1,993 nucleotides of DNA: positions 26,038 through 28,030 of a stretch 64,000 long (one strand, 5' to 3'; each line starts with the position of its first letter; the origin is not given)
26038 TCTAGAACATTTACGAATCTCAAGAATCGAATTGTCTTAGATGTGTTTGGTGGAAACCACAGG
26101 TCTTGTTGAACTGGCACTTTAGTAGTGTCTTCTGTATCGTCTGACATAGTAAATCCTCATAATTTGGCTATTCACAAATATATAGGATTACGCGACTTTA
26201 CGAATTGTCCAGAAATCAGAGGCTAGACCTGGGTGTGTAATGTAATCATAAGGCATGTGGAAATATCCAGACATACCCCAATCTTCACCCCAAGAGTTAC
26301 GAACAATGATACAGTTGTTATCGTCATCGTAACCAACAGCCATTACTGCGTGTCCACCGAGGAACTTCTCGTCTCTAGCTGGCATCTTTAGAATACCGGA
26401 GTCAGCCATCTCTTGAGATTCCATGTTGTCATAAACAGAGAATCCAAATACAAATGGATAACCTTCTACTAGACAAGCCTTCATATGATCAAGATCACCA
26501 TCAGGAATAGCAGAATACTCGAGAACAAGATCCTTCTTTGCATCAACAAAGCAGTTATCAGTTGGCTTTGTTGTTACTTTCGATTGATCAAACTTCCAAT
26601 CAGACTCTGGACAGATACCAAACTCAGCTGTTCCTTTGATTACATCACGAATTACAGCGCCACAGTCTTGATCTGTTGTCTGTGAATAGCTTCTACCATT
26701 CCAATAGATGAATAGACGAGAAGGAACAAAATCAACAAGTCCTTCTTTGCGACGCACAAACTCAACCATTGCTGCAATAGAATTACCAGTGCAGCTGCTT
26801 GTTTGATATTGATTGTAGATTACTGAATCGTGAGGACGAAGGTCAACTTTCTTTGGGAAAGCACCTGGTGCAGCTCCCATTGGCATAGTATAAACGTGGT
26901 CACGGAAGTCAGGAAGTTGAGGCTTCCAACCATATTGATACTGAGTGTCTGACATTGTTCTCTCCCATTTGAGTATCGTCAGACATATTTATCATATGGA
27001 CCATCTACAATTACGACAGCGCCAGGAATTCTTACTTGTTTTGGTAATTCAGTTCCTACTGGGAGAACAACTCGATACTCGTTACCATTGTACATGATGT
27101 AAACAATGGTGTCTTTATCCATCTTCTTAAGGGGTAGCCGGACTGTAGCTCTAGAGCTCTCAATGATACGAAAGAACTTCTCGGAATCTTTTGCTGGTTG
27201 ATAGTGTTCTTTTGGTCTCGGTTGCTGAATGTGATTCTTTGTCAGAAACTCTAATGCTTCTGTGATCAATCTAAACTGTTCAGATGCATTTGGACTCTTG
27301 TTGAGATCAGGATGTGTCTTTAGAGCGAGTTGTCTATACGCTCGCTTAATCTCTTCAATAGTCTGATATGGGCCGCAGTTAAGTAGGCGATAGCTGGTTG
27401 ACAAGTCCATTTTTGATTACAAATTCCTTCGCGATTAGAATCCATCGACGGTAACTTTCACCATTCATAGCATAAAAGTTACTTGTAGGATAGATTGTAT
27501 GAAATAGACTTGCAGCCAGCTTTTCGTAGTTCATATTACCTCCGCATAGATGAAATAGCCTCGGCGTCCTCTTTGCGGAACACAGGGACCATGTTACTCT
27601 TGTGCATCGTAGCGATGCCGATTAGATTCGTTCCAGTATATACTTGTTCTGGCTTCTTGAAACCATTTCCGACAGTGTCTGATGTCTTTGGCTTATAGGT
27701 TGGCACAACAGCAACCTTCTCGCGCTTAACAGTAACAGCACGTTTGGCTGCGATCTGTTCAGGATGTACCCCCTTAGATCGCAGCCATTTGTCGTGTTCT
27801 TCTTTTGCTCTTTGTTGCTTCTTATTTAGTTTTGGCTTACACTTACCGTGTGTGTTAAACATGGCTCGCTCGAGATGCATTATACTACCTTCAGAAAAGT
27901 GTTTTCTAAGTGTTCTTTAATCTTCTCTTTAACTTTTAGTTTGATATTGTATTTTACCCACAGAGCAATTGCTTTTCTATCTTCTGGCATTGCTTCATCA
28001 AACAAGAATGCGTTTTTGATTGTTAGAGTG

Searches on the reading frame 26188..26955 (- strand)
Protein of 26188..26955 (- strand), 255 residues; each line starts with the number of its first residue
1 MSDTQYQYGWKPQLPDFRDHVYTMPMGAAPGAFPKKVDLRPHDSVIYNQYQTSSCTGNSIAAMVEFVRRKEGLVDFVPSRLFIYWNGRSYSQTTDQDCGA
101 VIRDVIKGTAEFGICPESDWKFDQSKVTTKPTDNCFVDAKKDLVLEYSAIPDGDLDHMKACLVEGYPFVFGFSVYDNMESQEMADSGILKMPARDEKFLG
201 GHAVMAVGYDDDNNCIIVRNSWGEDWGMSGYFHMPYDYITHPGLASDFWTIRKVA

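Call 21: search_protein_families(library=phrogs, proteins=[window:26188-26955:-], max_evalue=0.001)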
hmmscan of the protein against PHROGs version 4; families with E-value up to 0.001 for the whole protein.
window:26188-26955:- (255 aa): 2 families
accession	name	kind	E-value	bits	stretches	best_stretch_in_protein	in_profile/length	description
phrog_16701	-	other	2.9e-17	63.9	1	22-238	18-215/234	peptidase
phrog_29753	-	unknown function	1.1e-05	25.7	1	199-228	119-148/374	-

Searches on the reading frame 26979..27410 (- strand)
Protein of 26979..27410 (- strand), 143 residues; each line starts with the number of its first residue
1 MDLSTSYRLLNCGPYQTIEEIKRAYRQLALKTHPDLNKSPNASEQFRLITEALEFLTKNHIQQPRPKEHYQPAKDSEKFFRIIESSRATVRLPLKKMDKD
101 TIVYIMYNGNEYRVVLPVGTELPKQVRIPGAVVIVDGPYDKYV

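Call 21: search_protein_families(library=phrogs, proteins=[window:26979-27410:-], max_evalue=0.001)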
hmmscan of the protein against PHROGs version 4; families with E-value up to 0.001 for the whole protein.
window:26979-27410:- (143 aa): 4 families
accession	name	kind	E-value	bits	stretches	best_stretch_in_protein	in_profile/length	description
phrog_14336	-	unknown function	1.4e-09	38.7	1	4-59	4-59/363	-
phrog_15863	-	unknown function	2.3e-05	24.9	1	16-82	154-222/312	-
phrog_11153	-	unknown function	3.2e-05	24.7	1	5-55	6-56/337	-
phrog_2778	-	unknown function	0.00025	21.9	1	5-60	36-90/239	-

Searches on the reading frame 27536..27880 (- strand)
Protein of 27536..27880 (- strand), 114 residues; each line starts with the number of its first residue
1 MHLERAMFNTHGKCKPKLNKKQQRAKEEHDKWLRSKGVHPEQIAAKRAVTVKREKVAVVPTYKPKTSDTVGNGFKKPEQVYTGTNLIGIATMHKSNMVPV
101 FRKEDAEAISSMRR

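Call 21: search_protein_families(library=phrogs, proteins=[window:27536-27880:-], max_evalue=0.001)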
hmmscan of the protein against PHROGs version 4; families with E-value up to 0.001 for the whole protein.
window:27536-27880:- (114 aa): 1 family
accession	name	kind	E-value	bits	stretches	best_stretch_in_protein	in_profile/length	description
phrog_27048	-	unknown function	1.5e-16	61.8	1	1-114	3-127/127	-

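Call 83: search_protein_families(library=pfam, proteins=[window:27536-27880:-], max_evalue=0.01)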
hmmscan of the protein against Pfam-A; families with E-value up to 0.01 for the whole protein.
window:27536-27880:- (114 aa): 0 families
